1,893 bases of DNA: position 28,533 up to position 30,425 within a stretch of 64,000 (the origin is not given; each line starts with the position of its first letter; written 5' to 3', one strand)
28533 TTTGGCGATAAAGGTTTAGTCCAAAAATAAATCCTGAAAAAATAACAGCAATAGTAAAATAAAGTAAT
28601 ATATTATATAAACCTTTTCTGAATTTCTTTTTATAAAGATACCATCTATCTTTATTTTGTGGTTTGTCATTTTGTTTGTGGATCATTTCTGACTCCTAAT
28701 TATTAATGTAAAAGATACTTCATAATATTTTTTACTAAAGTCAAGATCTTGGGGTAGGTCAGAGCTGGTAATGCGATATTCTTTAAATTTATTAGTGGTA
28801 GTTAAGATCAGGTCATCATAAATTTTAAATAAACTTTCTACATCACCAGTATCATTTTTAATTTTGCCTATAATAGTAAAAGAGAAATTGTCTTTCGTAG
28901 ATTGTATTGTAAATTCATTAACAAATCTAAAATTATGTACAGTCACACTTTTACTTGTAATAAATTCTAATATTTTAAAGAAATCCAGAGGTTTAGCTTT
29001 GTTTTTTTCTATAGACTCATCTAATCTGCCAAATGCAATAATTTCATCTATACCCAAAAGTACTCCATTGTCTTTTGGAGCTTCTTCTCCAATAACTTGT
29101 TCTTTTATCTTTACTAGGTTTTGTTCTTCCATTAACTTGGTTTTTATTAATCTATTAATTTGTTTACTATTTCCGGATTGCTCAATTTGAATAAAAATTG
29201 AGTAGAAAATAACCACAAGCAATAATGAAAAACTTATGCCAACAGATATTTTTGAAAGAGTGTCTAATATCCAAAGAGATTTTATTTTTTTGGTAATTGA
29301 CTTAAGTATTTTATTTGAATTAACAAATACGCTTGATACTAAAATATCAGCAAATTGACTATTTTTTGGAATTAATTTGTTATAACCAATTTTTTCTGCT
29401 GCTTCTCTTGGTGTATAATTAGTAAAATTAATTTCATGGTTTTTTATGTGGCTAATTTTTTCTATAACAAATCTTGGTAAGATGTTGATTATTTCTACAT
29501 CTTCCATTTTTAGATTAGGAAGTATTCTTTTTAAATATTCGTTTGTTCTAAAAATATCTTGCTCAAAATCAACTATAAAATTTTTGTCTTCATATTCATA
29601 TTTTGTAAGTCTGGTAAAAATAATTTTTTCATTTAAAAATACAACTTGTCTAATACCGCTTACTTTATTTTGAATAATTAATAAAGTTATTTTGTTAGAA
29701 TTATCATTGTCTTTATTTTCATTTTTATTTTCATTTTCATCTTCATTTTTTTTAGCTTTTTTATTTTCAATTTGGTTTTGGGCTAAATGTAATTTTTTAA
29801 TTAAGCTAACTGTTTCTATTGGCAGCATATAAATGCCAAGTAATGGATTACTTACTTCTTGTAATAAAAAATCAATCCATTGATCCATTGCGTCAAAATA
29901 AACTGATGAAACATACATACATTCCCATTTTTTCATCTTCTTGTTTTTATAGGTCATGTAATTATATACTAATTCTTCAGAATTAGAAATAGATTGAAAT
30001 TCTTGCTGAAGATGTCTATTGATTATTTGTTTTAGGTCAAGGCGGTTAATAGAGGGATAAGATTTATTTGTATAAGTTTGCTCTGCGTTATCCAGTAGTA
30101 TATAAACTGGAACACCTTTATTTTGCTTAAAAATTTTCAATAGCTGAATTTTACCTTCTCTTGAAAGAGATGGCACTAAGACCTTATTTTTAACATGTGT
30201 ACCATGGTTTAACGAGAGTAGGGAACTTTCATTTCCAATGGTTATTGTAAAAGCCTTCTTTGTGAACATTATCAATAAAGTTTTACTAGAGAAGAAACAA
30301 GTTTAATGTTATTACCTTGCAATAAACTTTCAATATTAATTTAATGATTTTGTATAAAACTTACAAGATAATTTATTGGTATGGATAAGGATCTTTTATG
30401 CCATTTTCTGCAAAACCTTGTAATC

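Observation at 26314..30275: Coupled four-gene operon: MshI/PilMN-like, PilO-like and PilP-like envelope trio ending in a PolB-type 3'-5' exonuclease, with no secretin, ATPase or pilin nearby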

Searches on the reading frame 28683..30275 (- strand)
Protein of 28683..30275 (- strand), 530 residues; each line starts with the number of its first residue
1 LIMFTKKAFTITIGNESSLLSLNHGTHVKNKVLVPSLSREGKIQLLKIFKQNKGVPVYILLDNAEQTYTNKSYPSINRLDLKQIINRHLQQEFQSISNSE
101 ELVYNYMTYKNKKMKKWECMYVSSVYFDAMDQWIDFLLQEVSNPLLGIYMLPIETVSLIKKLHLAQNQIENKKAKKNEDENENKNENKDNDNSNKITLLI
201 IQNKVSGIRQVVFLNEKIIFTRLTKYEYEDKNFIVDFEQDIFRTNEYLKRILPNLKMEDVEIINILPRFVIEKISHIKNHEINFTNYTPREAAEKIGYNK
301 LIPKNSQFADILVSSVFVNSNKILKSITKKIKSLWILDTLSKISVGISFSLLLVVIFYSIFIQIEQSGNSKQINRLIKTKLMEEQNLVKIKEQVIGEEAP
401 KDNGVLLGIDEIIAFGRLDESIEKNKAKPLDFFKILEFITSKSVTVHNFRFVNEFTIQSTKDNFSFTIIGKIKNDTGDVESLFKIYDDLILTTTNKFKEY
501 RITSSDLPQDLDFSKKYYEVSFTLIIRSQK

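Call 3: search_protein_families(library=pfam, proteins=[window:28683-30275:-], max_evalue=1)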
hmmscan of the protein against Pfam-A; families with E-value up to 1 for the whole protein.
window:28683-30275:- (530 aa): 2 families
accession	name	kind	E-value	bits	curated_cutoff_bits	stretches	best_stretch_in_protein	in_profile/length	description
PF17365.7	DUF5390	-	0.0093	16.7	25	1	97-149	36-88/141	Family of unknown function (DUF5390)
PF00832.25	Ribosomal_L39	-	0.03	14.4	21.6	1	42-63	2-23/42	Ribosomal L39 protein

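Call 4: search_protein_families(library=ncbifam, proteins=[window:28683-30275:-], max_evalue=1)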
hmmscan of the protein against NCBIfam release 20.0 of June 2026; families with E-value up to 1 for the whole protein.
window:28683-30275:- (530 aa): 0 families
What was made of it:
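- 28683..30275 (-): Protein A. It has a PilM/GspL-like actin-fold cytoplasmic domain (aa ~1-320), one TM helix plus a coiled coil (aa ~329-395), and a periplasmic alpha/beta domain (aa ~409-528). The likely true start is ATG 30269 (528 aa). No Pfam or NCBIfam hit (calls 3, 4).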

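Call 8: find_homologous_proteins(query=window:28683-30275:-, max_evalue=0.001)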
Query window:28683-30275:- (530 aa): 54 proteins with E <= 0.001 among 8000 candidates.
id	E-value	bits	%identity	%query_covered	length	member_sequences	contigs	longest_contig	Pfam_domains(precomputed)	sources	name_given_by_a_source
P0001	0.0e+0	1127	100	100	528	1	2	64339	-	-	-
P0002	6.8e-195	667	60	100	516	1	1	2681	-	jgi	jgi:hypothetical protein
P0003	1.8e-177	609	54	99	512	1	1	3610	-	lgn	-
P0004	4.7e-156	539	49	99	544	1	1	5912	-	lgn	-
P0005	6.2e-131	456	45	99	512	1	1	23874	-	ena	-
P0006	3.0e-130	453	45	100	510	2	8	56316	-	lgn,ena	-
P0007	5.0e-114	400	42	100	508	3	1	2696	-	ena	-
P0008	1.5e-92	329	38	99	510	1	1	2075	-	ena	-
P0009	2.6e-86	309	36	98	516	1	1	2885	-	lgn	-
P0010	5.4e-86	308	34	99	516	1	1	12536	-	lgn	-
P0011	3.1e-85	305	35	97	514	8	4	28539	-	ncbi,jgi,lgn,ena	jgi:hypothetical protein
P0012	6.5e-85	304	35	100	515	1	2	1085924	-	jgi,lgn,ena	-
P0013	9.1e-85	303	35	97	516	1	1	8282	-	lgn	-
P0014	9.2e-85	303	34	98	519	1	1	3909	-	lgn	-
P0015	4.9e-84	301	35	98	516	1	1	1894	-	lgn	-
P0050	6.6e-61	225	28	99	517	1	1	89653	-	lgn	-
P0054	1.5e-17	82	25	62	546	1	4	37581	-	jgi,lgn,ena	-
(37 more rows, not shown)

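Call 9: find_encoding_contigs(protein=P0012, flank=10000, max_places=2)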
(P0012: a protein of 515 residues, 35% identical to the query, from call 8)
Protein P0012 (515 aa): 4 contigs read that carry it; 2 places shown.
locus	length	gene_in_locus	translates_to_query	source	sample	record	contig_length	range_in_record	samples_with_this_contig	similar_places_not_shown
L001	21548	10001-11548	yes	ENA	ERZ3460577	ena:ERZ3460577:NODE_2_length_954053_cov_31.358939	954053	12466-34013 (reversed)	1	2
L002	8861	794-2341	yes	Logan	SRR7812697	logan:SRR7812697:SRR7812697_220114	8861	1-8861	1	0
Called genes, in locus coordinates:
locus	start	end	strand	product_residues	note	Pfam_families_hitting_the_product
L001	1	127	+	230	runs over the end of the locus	PF00560:LRR_1 (faint), PF12799:LRR_4 (faint), PF13855:LRR_8 (weak)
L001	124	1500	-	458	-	-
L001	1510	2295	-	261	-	PF08543:Phos_pyr_kin, PF00294:PfkB (weak)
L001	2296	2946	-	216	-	PF01810:LysE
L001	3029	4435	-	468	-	PF01979:Amidohydro_1, PF12890:DHOase, PF07969:Amidohydro_3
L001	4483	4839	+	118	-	PF08274:Zn_Ribbon_YjdM, PF03831:YjdM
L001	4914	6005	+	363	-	PF13776:DUF4172, PF02661:Fic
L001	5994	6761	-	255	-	-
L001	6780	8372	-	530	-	PF00117:GATase, PF07722:Peptidase_C26, PF02540:NAD_synthase (weak), PF00958:GMP_synt_C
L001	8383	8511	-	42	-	-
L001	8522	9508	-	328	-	PF01210:NAD_Gly3P_dh_N, PF02558:ApbA, PF03807:F420_oxidored (weak), PF07479:NAD_Gly3P_dh_C, PF20618:GPD_NAD_C_bact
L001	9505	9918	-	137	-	PF01648:ACPS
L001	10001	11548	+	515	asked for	-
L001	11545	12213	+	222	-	-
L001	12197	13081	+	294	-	-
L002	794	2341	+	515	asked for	-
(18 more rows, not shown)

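Call 10: find_encoding_contigs(protein=P0050, flank=10000, max_places=2)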
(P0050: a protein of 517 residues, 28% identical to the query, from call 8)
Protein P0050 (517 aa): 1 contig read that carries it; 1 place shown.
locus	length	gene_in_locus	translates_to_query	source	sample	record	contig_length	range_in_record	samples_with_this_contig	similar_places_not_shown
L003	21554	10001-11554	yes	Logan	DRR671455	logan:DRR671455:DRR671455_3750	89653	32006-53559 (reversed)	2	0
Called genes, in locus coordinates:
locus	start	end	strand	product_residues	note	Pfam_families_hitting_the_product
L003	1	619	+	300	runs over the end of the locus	PF00551:Formyl_trans_N, PF02911:Formyl_trans_C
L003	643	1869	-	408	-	PF00070:Pyr_redox (faint), PF01134:GIDA (faint), PF01266:DAO, PF03486:HI0933_like (weak), PF07992:Pyr_redox_2 (faint), PF13450:NAD_binding_8 (weak)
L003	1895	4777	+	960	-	PF12705:PDDEXK_1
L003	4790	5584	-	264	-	PF08543:Phos_pyr_kin, PF00294:PfkB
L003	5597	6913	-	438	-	PF01979:Amidohydro_1, PF12890:DHOase, PF07969:Amidohydro_3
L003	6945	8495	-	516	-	PF00117:GATase, PF07722:Peptidase_C26, PF02540:NAD_synthase, PF03054:tRNA_Me_trans (faint), PF00958:GMP_synt_C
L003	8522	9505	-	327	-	PF01210:NAD_Gly3P_dh_N, PF07479:NAD_Gly3P_dh_C, PF20618:GPD_NAD_C_bact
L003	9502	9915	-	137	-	PF01648:ACPS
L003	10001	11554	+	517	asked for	-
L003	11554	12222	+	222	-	-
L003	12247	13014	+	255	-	-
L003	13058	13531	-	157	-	PF02075:RuvC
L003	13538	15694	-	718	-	PF00378:ECH_1, PF16113:ECH_2, PF02737:3HCDH_N, PF00725:3HCDH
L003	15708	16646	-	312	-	PF00890:FAD_binding_2 (faint), PF01134:GIDA (faint), PF01266:DAO (faint), PF03486:HI0933_like (faint), PF07992:Pyr_redox_2, PF12831:FAD_oxidored (faint), PF13738:Pyr_redox_3, PF00070:Pyr_redox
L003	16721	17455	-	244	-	PF00106:adh_short, PF08659:KR, PF01370:Epimerase (weak), PF03807:F420_oxidored (faint), PF13460:NAD_binding_10, PF13561:adh_short_C2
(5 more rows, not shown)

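Call 11: find_encoding_contigs(protein=P0054, flank=10000, max_places=2)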
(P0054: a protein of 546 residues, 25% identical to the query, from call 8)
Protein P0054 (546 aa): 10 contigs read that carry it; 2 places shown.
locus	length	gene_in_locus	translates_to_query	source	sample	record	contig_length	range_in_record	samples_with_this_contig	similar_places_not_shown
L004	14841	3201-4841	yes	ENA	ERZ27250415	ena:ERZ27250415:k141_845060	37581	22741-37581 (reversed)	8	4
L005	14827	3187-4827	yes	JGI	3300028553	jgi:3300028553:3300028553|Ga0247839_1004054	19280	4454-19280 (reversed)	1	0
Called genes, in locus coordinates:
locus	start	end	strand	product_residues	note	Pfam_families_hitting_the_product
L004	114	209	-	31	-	-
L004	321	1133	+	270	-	PF00218:IGPS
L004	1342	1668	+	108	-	PF00111:Fer2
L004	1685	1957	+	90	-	PF10073:GapR_DNA-bd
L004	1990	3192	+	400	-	PF28597:T2SSF_N (faint), PF00482:T2SSF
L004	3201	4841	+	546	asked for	-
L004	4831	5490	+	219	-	-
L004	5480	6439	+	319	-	-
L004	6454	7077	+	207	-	PF02798:GST_N, PF13417:GST_N_3, PF13409:GST_N_2, PF00043:GST_C (weak)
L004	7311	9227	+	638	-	PF00012:HSP70, PF06723:MreB_Mbl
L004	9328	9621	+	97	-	PF06296:RelE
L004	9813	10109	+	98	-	PF01381:HTH_3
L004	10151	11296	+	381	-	PF00226:DnaJ, PF01556:DnaJ_C, PF00684:DnaJ_CXXCXGXG, PF27439:DnaJ_C_2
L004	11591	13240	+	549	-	PF05496:RuvB_N (faint), PF13177:DNA_pol3_delta2, PF00004:AAA, PF13401:AAA_22 (weak), PF22608:DNAX_ATPase_lid, PF12169:DNA_pol3_gamma3, PF12362:DUF3646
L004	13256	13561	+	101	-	PF02575:YbaB_DNA_bd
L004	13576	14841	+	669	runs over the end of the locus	PF13188:PAS_8 (faint), PF12860:PAS_7, PF00512:HisKA, PF02518:HATPase_c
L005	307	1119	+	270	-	PF00218:IGPS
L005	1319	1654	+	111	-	PF00111:Fer2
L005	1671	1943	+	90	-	PF10073:GapR_DNA-bd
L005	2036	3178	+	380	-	PF00482:T2SSF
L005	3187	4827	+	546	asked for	-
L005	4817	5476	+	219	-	-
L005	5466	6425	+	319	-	-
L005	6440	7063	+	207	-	PF02798:GST_N, PF13417:GST_N_3, PF13409:GST_N_2, PF00043:GST_C (weak)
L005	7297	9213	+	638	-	PF00012:HSP70, PF06723:MreB_Mbl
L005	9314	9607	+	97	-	PF06296:RelE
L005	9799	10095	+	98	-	PF01381:HTH_3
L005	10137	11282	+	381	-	PF00226:DnaJ, PF01556:DnaJ_C, PF00684:DnaJ_CXXCXGXG, PF27439:DnaJ_C_2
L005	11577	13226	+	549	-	PF05496:RuvB_N (faint), PF13177:DNA_pol3_delta2, PF00004:AAA, PF13401:AAA_22 (weak), PF22608:DNAX_ATPase_lid, PF12169:DNA_pol3_gamma3, PF12362:DUF3646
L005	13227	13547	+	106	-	PF02575:YbaB_DNA_bd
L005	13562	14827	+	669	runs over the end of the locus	PF13188:PAS_8 (faint), PF12860:PAS_7, PF00512:HisKA, PF02518:HATPase_c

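Call 15: search_solved_structures(query=A1, max_evalue=10, show_alignments=2)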
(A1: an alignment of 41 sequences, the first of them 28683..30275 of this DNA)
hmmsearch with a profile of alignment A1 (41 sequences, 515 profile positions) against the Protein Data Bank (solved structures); distinct sequences matched with E-value up to 10: 2.
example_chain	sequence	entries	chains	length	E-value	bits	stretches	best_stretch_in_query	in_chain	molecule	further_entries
6m6z_A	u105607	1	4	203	0.075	15.1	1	320-379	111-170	TMH4C4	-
10aw_A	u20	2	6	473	4.2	9.3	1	335-460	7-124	50 kDa outer membrane protein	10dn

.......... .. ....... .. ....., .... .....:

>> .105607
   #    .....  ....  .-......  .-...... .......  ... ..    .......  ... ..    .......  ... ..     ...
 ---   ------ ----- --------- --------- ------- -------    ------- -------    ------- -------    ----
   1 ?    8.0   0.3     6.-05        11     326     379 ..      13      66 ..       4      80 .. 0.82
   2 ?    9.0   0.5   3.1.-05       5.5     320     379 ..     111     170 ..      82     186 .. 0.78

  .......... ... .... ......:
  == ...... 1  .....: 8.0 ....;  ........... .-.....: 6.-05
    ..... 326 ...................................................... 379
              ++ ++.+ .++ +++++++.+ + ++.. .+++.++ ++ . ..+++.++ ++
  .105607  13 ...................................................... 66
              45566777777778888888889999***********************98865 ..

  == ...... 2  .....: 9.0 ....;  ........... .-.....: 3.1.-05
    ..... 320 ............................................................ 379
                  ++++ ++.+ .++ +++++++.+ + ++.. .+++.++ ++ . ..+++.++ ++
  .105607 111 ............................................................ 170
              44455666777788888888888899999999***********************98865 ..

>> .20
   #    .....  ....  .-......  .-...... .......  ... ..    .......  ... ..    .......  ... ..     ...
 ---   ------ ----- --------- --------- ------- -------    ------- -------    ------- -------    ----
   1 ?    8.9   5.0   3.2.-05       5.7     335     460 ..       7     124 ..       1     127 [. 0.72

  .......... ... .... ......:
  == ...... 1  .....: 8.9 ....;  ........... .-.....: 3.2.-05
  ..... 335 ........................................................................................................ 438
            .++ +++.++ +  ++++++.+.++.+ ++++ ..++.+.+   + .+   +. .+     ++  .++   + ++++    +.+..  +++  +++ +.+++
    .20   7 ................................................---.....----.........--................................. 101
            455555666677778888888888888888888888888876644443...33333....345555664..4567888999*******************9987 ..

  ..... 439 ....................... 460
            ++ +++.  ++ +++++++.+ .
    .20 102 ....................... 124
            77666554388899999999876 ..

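Call 16: find_related_loci(query=A1, collection=genome_contigs, flank=10000)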
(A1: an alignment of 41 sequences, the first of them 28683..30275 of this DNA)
Query A1 (530 aa) in genome_contigs; peptide patterns used: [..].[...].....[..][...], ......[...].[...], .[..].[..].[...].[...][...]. (x = any residue, [..] = any of these).
136 stretches matched a pattern; 88 encode a relative of the query (tblastn E <= 1e-3); the best 80 are kept; 80 distinct loci.
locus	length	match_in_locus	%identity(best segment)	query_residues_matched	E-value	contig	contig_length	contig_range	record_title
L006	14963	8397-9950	37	2-529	2e-99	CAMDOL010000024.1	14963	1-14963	MAG: Rickettsia typhi isolate TrE-25oct19-174 genome assembly, contig: TrE-25oct19-C4864, whole genome shotgun sequence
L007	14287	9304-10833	35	1-526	1e-98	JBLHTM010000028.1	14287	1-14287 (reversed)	MAG: Rickettsiales bacterium isolate 3300047667_34 Ga0491197_0006512, whole genome shotgun sequence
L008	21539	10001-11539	37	1-526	2e-94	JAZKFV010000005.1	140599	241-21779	MAG: Pseudomonadota bacterium isolate DC_RB_04_SPN110320-bin017 DCRB04SPN_B017_0_000000000005, whole genome shotgun sequ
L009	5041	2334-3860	36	3-525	5e-94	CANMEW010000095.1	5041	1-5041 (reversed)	MAG: Rickettsiales bacterium isolate ZH-13may13-17 genome assembly, contig: ZH-13May13-17.fna-C95, whole genome shotgun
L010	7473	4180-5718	36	3-524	2e-93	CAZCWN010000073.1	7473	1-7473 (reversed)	MAG TPA_asm: uncultured Rhizobium sp. isolate SRP319275_co1_30 genome assembly, contig: NODE_13458_length_7473_cov_5.991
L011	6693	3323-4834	35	3-518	9e-93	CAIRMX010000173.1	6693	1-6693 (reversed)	MAG: uncultured Alphaproteobacteria bacterium isolate ErkenSummer_bin-0736 genome assembly, contig: bin-0736:173/173, wh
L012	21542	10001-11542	33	3-529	3e-92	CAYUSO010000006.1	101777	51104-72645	MAG TPA_asm: uncultured Rhizobium sp. isolate SRP257259_co1_339 genome assembly, contig: NODE_168_length_101777_cov_9.70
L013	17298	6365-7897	35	3-524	5e-92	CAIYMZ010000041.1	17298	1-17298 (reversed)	MAG: uncultured Alphaproteobacteria bacterium isolate Loclat_bin-14143 genome assembly, contig: bin-14143:041/175, whole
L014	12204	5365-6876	33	3-518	1e-91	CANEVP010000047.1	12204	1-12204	MAG: Rickettsiales bacterium isolate CE-Oct18-128 genome assembly, contig: CE-Oct18-128.fna-C47, whole genome shotgun se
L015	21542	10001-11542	33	3-524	2e-90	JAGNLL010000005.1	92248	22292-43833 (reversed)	MAG: Rickettsiales bacterium isolate Gw_Eff_bin_514 Gw_Eff_302_length_92248_cov_14.314977, whole genome shotgun sequence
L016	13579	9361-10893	35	1-526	2e-90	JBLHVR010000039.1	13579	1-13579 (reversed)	MAG: Lentimonas sp. isolate 3300046534_83 Ga0491194_0010674, whole genome shotgun sequence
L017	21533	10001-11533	36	3-524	3e-89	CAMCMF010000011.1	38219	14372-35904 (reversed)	MAG: Rhizobium sp. Q54 isolate MoH-23oct19-117 genome assembly, contig: MoH-23oct19-C994, whole genome shotgun sequence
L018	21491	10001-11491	34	3-518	9e-89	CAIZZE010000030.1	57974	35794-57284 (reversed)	MAG: uncultured Alphaproteobacteria bacterium isolate Loc080925-4-5m_bin-0125 genome assembly, contig: bin-0125:30/83, w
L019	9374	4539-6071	33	3-524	1e-88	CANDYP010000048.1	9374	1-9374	MAG: Rickettsiales bacterium isolate NGIII-112018-84 genome assembly, contig: NGIII-112018-C9977, whole genome shotgun s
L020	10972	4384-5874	33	3-518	2e-88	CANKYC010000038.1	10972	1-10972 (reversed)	MAG: Rickettsiales bacterium isolate ZE05-15may19-8 genome assembly, contig: ZE05-15May19-c3155, whole genome shotgun se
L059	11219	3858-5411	29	3-527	1e-65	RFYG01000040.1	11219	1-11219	MAG: Proteobacteria bacterium isolate WB5_3A_111 contig_100_39, whole genome shotgun sequence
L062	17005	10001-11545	30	7-526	3e-64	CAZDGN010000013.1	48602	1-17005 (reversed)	MAG TPA_asm: uncultured Rickettsia sp. isolate binchicken_co298_55 genome assembly, contig: NODE_1106_length_48602_cov_9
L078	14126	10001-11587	30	1-525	3e-50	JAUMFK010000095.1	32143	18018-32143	MAG: Rickettsiales bacterium isolate G_RICK NODE_1023_length_32143_cov_1.868909, whole genome shotgun sequence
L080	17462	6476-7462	34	1-334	4e-48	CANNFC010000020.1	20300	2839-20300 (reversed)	MAG: Rickettsiales bacterium isolate ZH-13may13-88 genome assembly, contig: ZH-13May13-88.fna-C20, whole genome shotgun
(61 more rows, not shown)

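Call 19: find_encoding_contigs(protein=P0006, flank=10000, max_places=2)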
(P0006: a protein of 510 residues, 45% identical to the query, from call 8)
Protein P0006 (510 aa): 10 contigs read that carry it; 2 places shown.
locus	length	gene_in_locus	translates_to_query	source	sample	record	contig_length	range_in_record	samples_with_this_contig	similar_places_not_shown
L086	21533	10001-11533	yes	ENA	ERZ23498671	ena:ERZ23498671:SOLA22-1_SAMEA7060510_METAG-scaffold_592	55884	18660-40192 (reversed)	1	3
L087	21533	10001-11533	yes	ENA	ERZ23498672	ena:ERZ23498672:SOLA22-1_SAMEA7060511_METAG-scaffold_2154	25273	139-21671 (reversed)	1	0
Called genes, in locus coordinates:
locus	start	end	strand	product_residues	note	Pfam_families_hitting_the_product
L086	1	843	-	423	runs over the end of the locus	PF00924:MS_channel_2nd, PF21082:MS_channel_3rd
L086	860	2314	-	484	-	PF02934:GatB_N, PF02637:GatB_Yqey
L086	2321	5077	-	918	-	PF00521:DNA_topoisoIV, PF03989:DNA_gyraseA_C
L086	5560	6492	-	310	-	PF16881:LIAS_N, PF04055:Radical_SAM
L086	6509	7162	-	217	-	PF01895:PhoU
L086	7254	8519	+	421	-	PF02844:GARS_N, PF01071:GARS_A, PF02655:ATP-grasp_3 (weak), PF02786:CPSase_L_D2 (weak), PF02222:ATP-grasp (weak), PF02843:GARS_C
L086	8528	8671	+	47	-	PF03597:FixS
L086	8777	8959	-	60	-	-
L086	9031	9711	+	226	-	PF00733:Asn_synthase, PF06508:QueC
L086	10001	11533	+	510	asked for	-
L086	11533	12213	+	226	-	-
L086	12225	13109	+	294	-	-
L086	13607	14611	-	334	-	PF16868:NMT1_3, PF09084:NMT1 (weak)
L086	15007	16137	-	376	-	-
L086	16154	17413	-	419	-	PF00070:Pyr_redox (faint), PF01266:DAO, PF03486:HI0933_like (faint), PF13450:NAD_binding_8 (weak)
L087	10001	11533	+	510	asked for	-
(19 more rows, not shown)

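Call 20: find_encoding_contigs(protein=P0005, flank=10000, max_places=2)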
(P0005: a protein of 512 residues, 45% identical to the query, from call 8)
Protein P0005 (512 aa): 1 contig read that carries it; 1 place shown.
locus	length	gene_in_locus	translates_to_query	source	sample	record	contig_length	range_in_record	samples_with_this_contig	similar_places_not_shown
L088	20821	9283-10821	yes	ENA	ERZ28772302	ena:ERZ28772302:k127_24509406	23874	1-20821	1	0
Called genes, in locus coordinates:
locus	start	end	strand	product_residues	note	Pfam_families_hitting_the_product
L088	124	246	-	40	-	-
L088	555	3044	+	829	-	PF00133:tRNA-synt_1, PF09334:tRNA-synt_1g, PF08264:Anticodon_1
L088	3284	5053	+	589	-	PF17092:PCB_OB (faint), PF00575:S1, PF23459:S1_RRP5 (weak), PF21710:Spt6_S1 (faint), PF00575:S1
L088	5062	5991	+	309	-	PF00574:CLP_protease (faint), PF25145:NfeD1b_N (weak), PF01343:Peptidase_S49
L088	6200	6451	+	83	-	PF00550:PP-binding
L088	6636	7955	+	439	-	PF01743:PolyA_pol, PF12627:PolyA_pol_RNAbd (weak), PF13735:tRNA_NucTran2_2 (weak)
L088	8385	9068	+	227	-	PF00733:Asn_synthase, PF06508:QueC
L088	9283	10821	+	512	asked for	-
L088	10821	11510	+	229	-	-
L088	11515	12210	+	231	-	-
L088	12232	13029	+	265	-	PF03104:DNA_pol_B_exo1 (weak), PF10108:DNA_pol_B_exo2, PF13482:RNase_H_2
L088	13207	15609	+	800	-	PF00515:TPR_1 (faint), PF07719:TPR_2 (faint), PF13176:TPR_7 (faint), PF13181:TPR_8 (faint), PF13374:TPR_10 (faint), PF13428:TPR_14 (faint), PF24885:TPR_NPHP3 (weak), PF13424:TPR_12, +2 more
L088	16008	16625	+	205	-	-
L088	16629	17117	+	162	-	-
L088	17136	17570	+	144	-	-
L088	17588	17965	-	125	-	-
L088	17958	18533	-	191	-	-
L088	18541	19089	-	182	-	PF08238:Sel1 (weak)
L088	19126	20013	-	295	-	-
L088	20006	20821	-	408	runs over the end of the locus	-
